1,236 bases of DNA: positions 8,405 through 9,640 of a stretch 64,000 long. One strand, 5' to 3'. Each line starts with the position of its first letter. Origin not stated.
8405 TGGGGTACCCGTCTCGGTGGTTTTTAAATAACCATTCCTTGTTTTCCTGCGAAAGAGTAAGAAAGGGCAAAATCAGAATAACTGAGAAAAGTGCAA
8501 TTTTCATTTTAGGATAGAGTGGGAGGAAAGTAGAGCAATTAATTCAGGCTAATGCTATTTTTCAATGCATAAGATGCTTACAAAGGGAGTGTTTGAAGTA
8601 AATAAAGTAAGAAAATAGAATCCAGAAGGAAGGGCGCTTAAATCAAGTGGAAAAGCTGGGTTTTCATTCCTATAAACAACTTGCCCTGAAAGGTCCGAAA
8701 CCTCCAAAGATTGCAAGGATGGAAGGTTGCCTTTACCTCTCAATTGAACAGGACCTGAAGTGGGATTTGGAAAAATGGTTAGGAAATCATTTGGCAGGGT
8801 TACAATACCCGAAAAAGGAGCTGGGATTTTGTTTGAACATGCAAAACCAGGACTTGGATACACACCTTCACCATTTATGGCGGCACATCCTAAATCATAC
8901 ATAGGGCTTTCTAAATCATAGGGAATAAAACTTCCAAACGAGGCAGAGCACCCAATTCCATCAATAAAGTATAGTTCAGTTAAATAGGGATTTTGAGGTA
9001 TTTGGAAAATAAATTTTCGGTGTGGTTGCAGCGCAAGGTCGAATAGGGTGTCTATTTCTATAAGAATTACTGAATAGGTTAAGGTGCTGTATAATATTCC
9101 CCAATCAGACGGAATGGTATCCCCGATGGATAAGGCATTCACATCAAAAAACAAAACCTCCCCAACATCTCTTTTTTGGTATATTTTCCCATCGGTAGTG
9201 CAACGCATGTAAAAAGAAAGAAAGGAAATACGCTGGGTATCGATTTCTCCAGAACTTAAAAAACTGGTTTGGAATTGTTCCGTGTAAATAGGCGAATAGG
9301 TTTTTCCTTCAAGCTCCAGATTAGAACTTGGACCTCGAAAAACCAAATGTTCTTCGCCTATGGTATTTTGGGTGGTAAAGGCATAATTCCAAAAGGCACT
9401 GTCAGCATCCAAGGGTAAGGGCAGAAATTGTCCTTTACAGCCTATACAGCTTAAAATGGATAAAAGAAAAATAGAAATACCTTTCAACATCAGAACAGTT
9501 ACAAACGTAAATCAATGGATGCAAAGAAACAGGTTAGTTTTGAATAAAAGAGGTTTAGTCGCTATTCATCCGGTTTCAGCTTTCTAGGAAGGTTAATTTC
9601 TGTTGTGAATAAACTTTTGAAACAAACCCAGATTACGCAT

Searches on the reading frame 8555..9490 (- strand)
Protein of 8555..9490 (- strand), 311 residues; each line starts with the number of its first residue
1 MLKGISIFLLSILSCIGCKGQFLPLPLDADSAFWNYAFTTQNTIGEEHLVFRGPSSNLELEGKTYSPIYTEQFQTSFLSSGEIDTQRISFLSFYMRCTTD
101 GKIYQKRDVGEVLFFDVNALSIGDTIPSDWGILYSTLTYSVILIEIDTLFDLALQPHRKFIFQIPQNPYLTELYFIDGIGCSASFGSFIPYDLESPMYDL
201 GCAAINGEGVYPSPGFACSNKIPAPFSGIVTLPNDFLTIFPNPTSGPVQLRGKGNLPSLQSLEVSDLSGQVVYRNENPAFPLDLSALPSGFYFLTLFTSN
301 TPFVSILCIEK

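Call 24: find_encoding_contigs(protein=window:8555-9490:-, flank=10000, max_places=6)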
Protein window:8555-9490:- (311 aa): no gene with exactly this product is on record in the collection.

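Call 27: search_protein_families(library=pfam, proteins=[window:8555-9490:-])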
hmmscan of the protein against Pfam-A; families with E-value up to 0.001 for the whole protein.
window:8555-9490:- (311 aa): 1 family
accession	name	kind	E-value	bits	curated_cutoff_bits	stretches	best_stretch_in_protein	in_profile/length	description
PF18962.6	Por_Secre_tail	-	3.2e-08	34.2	27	1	239-301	1-67/75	Secretion system C-terminal sorting domain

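Call 73: list_cluster_members(proteins=[window:8555-9490:-, window:10038-10481:-, window:6578-6949:-, window:582-1703:-, window:1705-6039:-, window:7440-8507:-, window:10655-12019:-, window:7008-7313:-])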
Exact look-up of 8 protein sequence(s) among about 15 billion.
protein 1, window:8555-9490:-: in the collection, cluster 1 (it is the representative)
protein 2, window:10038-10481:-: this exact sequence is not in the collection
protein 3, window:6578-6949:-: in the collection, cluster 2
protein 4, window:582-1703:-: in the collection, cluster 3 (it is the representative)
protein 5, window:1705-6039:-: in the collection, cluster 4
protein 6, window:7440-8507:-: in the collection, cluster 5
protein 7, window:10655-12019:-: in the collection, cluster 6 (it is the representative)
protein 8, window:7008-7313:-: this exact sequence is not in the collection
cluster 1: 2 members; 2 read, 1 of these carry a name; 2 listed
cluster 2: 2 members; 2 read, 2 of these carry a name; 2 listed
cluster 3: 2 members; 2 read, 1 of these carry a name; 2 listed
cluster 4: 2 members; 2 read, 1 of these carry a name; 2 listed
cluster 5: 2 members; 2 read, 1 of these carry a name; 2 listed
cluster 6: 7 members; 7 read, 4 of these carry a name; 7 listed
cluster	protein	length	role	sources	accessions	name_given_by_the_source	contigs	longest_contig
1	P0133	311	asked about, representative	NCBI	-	-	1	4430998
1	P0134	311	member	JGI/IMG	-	hypothetical protein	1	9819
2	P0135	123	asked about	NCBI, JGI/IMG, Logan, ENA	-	hypothetical protein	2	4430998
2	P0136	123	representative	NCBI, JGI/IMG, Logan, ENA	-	hypothetical protein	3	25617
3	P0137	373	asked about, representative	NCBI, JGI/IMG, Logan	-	cobalt-zinc-cadmium efflux system membrane fusion protein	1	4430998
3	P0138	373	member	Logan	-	-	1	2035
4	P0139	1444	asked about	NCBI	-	-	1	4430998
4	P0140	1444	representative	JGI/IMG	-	cobalt-zinc-cadmium resistance protein CzcA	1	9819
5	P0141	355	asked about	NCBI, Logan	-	-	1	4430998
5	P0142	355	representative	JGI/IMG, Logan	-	sialidase-1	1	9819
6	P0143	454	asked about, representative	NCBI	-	-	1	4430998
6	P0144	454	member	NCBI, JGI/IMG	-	signal transduction histidine kinase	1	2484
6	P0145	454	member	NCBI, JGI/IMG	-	signal transduction histidine kinase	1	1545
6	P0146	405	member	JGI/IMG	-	signal transduction histidine kinase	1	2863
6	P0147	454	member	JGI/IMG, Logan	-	signal transduction histidine kinase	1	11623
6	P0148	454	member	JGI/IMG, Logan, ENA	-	-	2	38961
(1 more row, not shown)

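Call 74: find_encoding_contigs(protein=P0134, flank=10000, max_places=4)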
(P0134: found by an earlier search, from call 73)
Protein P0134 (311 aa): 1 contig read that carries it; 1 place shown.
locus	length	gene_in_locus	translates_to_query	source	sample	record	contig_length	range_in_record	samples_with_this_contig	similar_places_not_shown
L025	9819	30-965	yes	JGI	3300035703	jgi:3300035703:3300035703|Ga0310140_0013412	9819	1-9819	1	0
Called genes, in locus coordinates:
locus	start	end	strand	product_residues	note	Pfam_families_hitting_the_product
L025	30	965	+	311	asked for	PF18962:Por_Secre_tail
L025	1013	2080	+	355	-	PF15902:Sortilin-Vps10 (faint), PF24316:Tli3 (faint), PF13859:BNR_3, PF13088:BNR_2, PF02012:BNR (faint)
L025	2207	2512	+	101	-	-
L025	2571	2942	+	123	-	-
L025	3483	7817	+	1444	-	PF00873:ACR_tran, PF02321:OEP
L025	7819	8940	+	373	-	PF25919:BSH_CusB (faint), PF25973:BSH_CzcB (weak), PF25954:Beta-barrel_RND_2 (weak), PF25975:CzcB_C, PF25989:YknX_C (weak)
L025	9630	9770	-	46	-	-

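Call 75: find_encoding_contigs(protein=P0136, flank=10000, max_places=4)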
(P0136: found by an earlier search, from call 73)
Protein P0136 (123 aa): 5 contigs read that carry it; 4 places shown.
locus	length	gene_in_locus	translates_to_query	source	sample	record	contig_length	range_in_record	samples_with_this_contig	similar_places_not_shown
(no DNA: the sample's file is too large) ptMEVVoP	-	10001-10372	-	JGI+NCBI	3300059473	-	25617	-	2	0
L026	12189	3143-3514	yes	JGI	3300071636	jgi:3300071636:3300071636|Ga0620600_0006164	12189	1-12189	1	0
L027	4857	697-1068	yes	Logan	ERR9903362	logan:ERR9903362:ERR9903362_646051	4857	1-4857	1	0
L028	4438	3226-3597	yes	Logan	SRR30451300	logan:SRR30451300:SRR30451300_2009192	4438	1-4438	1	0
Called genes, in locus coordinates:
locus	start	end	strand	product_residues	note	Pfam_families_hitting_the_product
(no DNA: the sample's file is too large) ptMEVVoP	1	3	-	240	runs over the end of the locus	PF03740:PdxJ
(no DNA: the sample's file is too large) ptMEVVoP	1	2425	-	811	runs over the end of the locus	PF09586:YfhO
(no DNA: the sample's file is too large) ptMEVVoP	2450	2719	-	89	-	PF16118:DUF4834 (weak)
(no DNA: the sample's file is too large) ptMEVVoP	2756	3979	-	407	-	PF02547:Queuosine_synth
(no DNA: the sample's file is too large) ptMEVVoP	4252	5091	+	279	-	PF00072:Response_reg, PF00486:Trans_reg_C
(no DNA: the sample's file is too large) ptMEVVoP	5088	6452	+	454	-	PF00672:HAMP, PF00512:HisKA, PF02518:HATPase_c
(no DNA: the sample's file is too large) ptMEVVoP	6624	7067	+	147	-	-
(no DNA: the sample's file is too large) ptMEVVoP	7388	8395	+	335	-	PF18962:Por_Secre_tail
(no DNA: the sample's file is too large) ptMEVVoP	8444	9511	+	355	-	PF13859:BNR_3, PF13088:BNR_2, PF02012:BNR (faint)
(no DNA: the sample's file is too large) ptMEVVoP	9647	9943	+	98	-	-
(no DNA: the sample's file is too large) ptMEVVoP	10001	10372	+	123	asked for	-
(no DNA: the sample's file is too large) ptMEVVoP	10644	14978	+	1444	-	PF00873:ACR_tran, PF02321:OEP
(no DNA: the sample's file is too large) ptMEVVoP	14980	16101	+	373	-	PF25919:BSH_CusB (faint), PF25973:BSH_CzcB, PF25893:HH_CzcB, PF25954:Beta-barrel_RND_2 (faint), PF25975:CzcB_C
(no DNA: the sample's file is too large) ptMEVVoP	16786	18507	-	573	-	PF13205:Big_5, PF22904:NOMO1-like_2nd (faint)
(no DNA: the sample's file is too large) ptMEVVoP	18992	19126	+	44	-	-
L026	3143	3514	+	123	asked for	-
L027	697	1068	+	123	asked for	-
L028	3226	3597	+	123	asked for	-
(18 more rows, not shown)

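Call 76: find_encoding_contigs(protein=P0148, flank=10000, max_places=4)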
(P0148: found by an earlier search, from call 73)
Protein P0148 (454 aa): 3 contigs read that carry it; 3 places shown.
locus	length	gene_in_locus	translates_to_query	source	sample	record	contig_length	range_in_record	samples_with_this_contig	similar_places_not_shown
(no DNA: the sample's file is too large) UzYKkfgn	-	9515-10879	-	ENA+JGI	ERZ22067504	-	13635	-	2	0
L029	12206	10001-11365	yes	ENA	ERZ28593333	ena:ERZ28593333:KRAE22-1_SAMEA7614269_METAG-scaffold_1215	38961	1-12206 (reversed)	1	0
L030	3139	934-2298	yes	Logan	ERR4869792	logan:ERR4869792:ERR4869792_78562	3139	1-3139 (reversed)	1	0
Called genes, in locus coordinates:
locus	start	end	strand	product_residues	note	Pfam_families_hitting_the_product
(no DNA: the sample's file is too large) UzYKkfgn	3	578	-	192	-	?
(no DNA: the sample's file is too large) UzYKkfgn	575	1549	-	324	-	PF06580:His_kinase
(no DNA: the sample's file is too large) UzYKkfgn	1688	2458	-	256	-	PF07819:PGAP1 (weak), PF12146:Hydrolase_4, PF00561:Abhydrolase_1, PF05057:DUF676 (weak), PF12697:Abhydrolase_6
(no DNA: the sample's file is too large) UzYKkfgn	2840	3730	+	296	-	PF01551:Peptidase_M23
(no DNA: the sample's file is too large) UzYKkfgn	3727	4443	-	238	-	PF03740:PdxJ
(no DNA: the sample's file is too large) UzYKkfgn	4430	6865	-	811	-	PF09586:YfhO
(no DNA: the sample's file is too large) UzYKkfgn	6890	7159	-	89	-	PF16118:DUF4834 (faint)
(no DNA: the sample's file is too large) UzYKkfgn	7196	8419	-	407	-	PF02547:Queuosine_synth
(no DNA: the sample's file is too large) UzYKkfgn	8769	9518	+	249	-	PF00072:Response_reg, PF00486:Trans_reg_C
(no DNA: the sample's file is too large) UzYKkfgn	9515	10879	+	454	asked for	PF00672:HAMP, PF00512:HisKA, PF02518:HATPase_c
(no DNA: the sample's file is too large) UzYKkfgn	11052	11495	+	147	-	-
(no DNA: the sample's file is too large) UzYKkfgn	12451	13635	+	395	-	?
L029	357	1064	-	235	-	PF00072:Response_reg, PF04397:LytTR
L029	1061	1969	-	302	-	PF06580:His_kinase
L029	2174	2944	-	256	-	PF07819:PGAP1 (weak), PF12146:Hydrolase_4, PF00561:Abhydrolase_1, PF05057:DUF676 (weak), PF12697:Abhydrolase_6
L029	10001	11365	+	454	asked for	PF00672:HAMP, PF00512:HisKA, PF02518:HATPase_c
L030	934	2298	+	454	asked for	PF00672:HAMP, PF00512:HisKA, PF02518:HATPase_c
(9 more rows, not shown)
